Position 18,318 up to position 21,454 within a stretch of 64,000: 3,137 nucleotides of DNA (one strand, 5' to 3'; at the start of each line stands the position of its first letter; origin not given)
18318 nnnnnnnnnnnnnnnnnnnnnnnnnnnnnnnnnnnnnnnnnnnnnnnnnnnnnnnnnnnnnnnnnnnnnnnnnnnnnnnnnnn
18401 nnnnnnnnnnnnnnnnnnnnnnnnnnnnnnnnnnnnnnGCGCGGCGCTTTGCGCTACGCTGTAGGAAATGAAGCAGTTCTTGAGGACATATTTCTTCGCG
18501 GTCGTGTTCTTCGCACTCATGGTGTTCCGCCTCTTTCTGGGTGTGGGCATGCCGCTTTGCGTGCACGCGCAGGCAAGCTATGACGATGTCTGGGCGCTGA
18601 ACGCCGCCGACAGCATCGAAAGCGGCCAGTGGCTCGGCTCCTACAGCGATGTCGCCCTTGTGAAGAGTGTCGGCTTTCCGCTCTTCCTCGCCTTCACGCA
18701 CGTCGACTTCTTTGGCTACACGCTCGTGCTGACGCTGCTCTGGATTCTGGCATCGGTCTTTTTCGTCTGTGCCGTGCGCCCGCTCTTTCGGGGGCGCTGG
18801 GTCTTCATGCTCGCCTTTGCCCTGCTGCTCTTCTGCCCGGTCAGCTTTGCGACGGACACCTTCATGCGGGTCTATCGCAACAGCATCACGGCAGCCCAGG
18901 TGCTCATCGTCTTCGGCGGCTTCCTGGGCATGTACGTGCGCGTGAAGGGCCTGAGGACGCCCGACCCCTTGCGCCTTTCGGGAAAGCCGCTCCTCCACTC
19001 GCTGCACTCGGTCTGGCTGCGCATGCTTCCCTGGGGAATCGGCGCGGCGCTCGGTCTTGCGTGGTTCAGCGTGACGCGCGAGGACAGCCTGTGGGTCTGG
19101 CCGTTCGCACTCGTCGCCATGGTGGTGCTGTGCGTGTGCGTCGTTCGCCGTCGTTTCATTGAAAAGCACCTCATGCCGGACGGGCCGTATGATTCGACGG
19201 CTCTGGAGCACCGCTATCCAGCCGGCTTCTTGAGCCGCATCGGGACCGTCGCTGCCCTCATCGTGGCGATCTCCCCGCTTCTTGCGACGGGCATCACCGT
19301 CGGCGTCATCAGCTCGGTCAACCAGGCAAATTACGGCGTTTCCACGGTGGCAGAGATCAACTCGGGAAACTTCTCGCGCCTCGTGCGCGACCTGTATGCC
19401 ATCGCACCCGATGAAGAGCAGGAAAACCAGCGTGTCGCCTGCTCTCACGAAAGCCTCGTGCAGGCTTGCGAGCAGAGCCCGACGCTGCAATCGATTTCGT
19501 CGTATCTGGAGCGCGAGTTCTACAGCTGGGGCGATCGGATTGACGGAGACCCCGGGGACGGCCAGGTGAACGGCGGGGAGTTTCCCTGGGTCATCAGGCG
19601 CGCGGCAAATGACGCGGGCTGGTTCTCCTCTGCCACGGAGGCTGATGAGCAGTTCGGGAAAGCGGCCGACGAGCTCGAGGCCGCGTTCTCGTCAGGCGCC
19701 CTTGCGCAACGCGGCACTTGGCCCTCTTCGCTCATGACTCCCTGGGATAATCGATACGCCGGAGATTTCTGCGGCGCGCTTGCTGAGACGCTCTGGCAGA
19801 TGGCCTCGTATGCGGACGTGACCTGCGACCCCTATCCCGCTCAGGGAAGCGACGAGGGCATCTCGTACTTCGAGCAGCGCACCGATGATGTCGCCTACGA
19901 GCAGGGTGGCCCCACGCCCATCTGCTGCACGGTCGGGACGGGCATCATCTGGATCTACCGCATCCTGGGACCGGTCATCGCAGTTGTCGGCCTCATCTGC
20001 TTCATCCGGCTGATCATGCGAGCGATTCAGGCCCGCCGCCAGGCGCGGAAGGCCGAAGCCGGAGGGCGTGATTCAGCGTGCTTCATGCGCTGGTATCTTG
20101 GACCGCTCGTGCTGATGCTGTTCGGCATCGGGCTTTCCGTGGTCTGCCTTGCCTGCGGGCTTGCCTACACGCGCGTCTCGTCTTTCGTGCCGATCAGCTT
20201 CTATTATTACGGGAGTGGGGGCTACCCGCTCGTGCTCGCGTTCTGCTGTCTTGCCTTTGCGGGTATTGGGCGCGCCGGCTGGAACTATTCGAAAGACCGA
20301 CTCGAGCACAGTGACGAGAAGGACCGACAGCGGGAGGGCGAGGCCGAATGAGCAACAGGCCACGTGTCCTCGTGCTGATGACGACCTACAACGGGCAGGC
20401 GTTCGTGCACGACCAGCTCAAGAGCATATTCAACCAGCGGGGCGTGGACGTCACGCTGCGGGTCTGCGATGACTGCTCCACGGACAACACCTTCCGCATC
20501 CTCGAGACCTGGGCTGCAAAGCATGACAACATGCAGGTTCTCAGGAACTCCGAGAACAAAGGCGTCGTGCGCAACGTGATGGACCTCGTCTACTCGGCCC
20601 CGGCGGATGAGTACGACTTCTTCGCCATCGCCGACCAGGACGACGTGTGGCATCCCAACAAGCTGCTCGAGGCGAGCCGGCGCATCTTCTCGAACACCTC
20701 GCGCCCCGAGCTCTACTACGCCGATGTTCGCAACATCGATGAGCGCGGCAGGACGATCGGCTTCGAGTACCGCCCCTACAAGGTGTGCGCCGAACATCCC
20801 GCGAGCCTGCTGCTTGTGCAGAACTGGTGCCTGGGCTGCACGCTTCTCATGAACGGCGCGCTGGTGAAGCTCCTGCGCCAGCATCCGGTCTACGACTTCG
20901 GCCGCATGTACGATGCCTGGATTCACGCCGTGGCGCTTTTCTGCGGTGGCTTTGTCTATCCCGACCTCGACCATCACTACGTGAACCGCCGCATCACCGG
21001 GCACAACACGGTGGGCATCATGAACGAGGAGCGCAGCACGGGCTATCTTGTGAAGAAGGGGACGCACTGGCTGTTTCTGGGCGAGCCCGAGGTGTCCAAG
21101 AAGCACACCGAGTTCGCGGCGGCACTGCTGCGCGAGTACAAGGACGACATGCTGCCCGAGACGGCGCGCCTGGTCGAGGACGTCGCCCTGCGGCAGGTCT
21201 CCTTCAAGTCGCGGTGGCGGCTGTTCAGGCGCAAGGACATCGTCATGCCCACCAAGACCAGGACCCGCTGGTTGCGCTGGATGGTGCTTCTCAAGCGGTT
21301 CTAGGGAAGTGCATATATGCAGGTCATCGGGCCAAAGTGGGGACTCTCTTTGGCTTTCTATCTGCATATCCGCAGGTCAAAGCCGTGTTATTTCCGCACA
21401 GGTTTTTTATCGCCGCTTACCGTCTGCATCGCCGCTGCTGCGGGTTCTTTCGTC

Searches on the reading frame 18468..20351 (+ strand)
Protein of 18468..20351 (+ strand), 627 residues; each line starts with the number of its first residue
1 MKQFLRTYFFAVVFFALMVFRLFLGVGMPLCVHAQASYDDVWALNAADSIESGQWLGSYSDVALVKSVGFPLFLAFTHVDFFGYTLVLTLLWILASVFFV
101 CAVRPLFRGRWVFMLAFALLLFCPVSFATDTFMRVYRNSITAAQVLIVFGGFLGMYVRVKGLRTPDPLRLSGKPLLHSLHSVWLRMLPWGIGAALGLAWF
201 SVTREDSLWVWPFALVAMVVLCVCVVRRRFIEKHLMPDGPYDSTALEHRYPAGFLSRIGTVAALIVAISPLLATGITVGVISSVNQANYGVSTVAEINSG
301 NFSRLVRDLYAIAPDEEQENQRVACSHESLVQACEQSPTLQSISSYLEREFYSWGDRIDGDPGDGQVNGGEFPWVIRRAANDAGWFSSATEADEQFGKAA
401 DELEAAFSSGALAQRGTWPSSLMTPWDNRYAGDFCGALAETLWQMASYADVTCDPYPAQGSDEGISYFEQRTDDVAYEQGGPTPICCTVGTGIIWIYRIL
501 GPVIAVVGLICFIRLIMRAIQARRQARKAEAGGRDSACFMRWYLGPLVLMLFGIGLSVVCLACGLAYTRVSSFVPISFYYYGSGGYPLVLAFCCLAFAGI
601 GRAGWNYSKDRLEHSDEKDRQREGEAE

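Call 4: search_protein_families(library=pfam, proteins=[window:18468-20351:+])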
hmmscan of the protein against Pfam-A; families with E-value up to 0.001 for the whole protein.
window:18468-20351:+ (627 aa): 0 families

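Call 6: search_protein_families(library=ncbifam, proteins=[window:18468-20351:+], max_evalue=0.00001)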
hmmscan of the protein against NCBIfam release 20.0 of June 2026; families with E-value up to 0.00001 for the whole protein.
window:18468-20351:+ (627 aa): 0 families

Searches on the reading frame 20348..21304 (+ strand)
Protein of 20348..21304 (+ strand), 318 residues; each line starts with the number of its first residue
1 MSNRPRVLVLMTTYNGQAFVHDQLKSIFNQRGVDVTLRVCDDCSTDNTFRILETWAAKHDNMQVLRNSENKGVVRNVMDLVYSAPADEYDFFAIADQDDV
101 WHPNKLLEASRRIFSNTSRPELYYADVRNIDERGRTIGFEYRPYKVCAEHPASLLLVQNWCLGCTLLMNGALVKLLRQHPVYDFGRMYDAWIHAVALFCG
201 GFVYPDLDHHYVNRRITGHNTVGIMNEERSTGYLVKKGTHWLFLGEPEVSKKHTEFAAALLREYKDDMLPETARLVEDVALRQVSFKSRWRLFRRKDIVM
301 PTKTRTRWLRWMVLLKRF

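Call 4: search_protein_families(library=pfam, proteins=[window:20348-21304:+])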
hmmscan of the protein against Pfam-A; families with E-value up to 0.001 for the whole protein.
window:20348-21304:+ (318 aa): 2 families
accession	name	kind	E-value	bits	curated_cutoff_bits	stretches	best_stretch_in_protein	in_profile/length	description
PF00535.33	Glycos_transf_2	-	3.6e-15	56.7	23.3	1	9-108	2-98/168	Glycosyl transferase family 2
PF13641.12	Glyco_tranf_2_3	-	4.4e-08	33.9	27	1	5-109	1-107/230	Glycosyltransferase like family 2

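Call 6: search_protein_families(library=ncbifam, proteins=[window:20348-21304:+], max_evalue=0.00001)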
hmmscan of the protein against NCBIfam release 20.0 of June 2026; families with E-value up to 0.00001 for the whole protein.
window:20348-21304:+ (318 aa): 5 families
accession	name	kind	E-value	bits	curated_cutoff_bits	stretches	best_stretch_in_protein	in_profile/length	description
NF047683.1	TeichurnBiosyTuaG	equivalog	1.1e-12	48.1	400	1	2-107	3-105/252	teichuronic acid biosynthesis protein TuaG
NF053739.1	GlytfEpsEBac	equivalog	2.9e-12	46.1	450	1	5-135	1-128/265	glycosyltransferase EpsE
NF007482.0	PRK10073.1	equivalog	5.7e-10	38.7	423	1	1-104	2-101/334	glycosyltransferase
TIGR03937.1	PgaC_IcaA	equivalog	2.4e-08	33.3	422.3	1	3-100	43-137/407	poly-beta-1,6-N-acetyl-D-glucosamine synthase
NF050050.1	ProtGlycPglI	equivalog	8.8e-06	25.3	500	0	5-100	2-95/306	GalNAc(5)-diNAcBac-PP-undecaprenol beta-1,3-glucosyltransferase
